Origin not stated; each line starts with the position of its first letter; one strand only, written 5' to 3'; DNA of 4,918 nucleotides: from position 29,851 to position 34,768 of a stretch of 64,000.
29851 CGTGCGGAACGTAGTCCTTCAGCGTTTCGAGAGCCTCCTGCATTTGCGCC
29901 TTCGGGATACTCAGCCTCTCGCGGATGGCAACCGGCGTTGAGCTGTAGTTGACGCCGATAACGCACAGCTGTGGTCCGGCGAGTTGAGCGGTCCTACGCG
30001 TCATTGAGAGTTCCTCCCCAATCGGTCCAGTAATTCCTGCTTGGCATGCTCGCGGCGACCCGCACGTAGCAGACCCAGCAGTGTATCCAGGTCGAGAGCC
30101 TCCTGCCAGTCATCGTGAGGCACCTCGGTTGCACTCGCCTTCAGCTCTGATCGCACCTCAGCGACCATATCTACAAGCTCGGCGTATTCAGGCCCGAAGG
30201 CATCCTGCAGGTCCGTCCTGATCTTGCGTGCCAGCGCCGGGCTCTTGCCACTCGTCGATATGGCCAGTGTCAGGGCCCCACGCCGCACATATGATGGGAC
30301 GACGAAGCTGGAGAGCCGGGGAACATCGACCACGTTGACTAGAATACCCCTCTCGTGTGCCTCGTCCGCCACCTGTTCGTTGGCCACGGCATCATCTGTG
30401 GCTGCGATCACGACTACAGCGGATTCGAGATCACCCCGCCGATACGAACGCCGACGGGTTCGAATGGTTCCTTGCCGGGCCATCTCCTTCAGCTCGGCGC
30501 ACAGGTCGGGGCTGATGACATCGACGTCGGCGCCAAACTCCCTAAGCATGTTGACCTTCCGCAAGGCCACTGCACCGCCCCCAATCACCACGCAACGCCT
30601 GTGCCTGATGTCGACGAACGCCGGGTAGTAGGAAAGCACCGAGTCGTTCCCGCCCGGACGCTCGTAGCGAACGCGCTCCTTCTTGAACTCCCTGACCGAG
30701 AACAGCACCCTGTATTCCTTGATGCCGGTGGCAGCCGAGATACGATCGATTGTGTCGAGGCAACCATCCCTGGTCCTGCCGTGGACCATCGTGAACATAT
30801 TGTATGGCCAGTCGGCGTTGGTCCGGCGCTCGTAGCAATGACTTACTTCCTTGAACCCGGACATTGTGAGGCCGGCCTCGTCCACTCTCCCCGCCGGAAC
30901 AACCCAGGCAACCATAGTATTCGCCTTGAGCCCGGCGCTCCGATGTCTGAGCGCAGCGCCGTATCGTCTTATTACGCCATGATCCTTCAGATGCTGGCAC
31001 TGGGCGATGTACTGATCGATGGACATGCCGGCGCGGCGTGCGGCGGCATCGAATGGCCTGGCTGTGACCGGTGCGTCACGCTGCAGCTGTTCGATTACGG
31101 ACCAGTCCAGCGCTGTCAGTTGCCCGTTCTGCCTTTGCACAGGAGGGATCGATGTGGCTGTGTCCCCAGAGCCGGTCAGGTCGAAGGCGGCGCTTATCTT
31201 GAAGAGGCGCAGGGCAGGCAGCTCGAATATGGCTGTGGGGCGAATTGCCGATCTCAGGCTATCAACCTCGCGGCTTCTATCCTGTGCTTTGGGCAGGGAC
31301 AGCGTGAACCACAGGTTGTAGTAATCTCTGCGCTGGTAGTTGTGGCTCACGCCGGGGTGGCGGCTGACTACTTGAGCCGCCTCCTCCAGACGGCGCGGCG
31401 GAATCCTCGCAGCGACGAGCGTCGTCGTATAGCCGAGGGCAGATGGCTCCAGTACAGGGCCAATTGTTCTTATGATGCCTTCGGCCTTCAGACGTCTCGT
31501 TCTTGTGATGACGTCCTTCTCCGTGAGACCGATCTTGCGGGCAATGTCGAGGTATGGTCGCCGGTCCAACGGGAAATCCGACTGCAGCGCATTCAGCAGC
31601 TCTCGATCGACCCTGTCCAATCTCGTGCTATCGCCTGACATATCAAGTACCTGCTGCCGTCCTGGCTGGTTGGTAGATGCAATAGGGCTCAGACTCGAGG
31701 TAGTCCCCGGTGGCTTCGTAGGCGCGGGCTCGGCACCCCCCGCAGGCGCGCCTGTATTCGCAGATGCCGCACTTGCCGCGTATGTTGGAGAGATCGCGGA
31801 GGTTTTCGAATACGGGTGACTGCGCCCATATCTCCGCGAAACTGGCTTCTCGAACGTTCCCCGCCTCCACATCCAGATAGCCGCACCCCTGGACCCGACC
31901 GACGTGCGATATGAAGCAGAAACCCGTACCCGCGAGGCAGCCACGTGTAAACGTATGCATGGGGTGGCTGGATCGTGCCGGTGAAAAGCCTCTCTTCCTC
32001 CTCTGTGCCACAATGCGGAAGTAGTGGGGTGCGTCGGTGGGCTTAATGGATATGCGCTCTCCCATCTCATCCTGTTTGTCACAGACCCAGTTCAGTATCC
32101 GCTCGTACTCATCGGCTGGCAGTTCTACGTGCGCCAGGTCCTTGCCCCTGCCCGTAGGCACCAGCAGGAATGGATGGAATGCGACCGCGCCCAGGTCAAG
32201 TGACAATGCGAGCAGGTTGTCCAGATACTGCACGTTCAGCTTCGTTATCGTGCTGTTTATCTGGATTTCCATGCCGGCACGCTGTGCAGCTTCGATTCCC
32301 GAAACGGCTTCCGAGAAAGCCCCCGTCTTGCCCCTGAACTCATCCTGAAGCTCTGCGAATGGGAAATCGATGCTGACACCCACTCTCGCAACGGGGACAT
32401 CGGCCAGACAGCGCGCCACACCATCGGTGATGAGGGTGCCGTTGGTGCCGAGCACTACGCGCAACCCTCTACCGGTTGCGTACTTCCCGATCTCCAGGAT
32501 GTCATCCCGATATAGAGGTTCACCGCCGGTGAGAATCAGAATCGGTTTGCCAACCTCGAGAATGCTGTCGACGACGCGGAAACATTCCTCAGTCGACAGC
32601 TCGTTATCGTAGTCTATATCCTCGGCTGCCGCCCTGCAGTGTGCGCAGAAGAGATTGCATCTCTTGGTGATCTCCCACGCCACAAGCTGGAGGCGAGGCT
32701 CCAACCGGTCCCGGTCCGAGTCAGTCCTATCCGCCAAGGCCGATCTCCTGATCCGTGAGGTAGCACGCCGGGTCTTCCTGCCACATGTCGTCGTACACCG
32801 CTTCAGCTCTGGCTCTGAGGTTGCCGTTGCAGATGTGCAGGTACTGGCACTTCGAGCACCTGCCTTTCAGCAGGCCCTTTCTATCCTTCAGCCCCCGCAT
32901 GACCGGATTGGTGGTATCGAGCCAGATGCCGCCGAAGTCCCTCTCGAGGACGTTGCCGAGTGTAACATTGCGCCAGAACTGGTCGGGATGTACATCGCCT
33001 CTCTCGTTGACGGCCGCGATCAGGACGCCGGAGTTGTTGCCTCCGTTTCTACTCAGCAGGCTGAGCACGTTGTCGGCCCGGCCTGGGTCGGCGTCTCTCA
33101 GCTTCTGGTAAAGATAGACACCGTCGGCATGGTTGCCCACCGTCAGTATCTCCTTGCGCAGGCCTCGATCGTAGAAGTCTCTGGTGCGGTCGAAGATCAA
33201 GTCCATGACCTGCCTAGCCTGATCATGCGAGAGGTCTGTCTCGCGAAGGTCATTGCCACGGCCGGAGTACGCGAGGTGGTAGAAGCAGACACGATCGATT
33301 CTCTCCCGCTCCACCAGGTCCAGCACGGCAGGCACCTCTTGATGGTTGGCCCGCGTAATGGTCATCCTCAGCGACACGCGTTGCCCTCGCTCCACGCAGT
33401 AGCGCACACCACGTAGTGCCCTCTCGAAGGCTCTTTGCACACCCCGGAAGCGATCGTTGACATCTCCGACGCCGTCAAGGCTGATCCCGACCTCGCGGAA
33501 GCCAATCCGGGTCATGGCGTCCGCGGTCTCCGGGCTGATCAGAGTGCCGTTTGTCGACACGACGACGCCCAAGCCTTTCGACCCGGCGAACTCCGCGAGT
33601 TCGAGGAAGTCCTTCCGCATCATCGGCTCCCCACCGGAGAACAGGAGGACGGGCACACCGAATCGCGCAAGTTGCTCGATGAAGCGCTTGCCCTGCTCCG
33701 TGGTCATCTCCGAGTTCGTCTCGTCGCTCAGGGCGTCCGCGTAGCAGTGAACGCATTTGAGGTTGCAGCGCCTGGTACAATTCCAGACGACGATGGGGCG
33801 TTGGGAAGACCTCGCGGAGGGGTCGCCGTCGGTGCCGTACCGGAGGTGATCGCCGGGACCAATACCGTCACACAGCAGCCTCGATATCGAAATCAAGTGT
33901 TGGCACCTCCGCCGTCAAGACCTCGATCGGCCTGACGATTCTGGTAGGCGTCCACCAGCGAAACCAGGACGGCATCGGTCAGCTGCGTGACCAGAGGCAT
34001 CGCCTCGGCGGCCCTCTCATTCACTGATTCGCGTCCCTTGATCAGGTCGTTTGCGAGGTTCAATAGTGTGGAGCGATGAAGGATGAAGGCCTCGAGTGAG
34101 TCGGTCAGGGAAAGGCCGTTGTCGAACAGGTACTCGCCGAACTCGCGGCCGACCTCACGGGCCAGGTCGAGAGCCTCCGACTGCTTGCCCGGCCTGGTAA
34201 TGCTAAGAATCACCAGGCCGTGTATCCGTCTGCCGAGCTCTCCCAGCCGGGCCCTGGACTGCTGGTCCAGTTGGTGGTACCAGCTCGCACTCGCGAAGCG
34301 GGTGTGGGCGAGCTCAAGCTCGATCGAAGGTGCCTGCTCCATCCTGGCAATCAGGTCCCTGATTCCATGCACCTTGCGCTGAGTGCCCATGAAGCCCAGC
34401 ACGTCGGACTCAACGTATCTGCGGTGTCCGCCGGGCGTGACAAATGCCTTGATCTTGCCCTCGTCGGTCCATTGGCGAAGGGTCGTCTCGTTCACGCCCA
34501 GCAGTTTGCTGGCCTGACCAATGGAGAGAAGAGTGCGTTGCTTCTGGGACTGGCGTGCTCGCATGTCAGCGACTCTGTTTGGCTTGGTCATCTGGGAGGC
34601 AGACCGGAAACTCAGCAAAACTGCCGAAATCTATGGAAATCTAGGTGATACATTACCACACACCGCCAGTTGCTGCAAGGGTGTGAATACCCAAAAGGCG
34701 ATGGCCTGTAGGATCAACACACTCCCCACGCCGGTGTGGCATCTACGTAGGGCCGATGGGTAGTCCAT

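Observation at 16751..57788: ~40-kb self-contained cytochrome island with electron-transfer cytochromes plus their own haem synthesis, maturation and sensing genes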

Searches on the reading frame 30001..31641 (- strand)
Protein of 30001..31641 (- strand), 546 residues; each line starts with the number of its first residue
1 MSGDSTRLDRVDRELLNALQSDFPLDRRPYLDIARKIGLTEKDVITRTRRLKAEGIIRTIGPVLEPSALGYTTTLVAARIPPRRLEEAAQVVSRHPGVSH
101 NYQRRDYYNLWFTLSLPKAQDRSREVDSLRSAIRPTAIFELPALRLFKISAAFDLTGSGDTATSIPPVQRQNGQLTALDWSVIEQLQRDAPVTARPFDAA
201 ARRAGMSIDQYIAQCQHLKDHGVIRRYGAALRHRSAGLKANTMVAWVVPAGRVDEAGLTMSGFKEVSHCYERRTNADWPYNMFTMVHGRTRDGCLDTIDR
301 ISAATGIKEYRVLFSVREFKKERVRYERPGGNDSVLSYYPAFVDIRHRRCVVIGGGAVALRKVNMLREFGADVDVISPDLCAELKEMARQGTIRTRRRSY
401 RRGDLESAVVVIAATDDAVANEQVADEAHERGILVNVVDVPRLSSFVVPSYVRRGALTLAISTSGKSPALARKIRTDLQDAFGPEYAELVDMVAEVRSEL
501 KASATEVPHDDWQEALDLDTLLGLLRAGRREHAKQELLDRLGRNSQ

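Call 16: search_protein_families(library=ncbifam, proteins=[window:30001-31641:-], max_evalue=0.01)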
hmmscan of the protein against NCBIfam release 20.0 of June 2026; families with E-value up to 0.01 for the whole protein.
window:30001-31641:- (546 aa): 13 families
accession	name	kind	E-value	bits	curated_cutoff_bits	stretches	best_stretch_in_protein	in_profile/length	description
NF040707.3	Siroheme_Dcarb_AhbB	equivalog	2.9e-75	250.9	125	2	182-326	1-146/146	siroheme decarboxylase subunit beta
NF040708.3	Siroheme_Dcarb_AhbA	equivalog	4.9e-68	227.4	140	2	12-154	1-143/144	siroheme decarboxylase subunit alpha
NF007922.1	PRK10637.1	equivalog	7.3e-46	157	400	1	338-539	1-205/450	siroheme synthase CysG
TIGR01470.1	cysG_Nterm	subfamily_domain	1.2e-43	149.2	62.3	1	339-541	1-204/205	siroheme synthase, N-terminal domain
NF005222.0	PRK06718.1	equivalog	1.9e-43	148.4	204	1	338-506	2-169/203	NAD(P)-binding protein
NF005223.0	PRK06719.1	equivalog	1.3e-25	90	223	1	338-481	4-143/157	precorrin-2 dehydrogenase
NF004045.0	PRK05562.1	equivalog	3.6e-14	52.7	181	1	349-503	27-180/225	NAD(P)-dependent oxidoreductase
NF040947.1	trans_reg_LysM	equivalog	1e-11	44.8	180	1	8-131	1-120/136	HTH-type transcriptional regulator LysM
NF053758.1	ChrTpTrnRegChrS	equivalog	8e-10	38.7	250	1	5-103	9-105/158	chromate efflux transcriptional regulator ChrS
NF008370.0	PRK11169.1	equivalog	2.9e-09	36.8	233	1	6-72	10-73/164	leucine-responsive transcriptional regulator Lrp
NF040820.1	trans_reg_LrpA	equivalog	5.5e-09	36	250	1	8-99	2-91/141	HTH-type transcriptional regulator LrpA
NF008384.0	PRK11179.1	equivalog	6.3e-06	26.1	227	1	5-73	4-69/153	transcriptional regulator AsnC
NF041396.1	TranRegLrp_Halo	equivalog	2.4e-05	24.2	190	0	9-92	4-85/149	HTH-type transcriptional regulator Lrp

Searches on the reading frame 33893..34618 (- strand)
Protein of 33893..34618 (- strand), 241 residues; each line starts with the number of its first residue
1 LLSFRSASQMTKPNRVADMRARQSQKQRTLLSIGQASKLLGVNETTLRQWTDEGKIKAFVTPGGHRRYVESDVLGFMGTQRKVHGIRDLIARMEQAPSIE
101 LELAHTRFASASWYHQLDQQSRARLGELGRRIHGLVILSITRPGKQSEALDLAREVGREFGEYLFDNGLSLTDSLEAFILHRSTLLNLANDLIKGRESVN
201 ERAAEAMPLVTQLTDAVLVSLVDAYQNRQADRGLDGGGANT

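Call 5: search_protein_families(library=pfam, proteins=[window:33893-34618:-], max_evalue=0.01)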
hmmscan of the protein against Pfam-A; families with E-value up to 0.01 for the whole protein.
window:33893-34618:- (241 aa): 3 families
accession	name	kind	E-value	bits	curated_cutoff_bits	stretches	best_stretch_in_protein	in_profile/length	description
PF00376.29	MerR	-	2.3e-10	40.5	28.2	1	32-68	1-38/38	MerR family regulatory protein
PF12728.13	HTH_17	-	5.4e-10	39.8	27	1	30-77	1-47/51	Helix-turn-helix domain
PF13411.12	MerR_1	-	5.6e-08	33.2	21.6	1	32-74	2-44/69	MerR HTH family regulatory protein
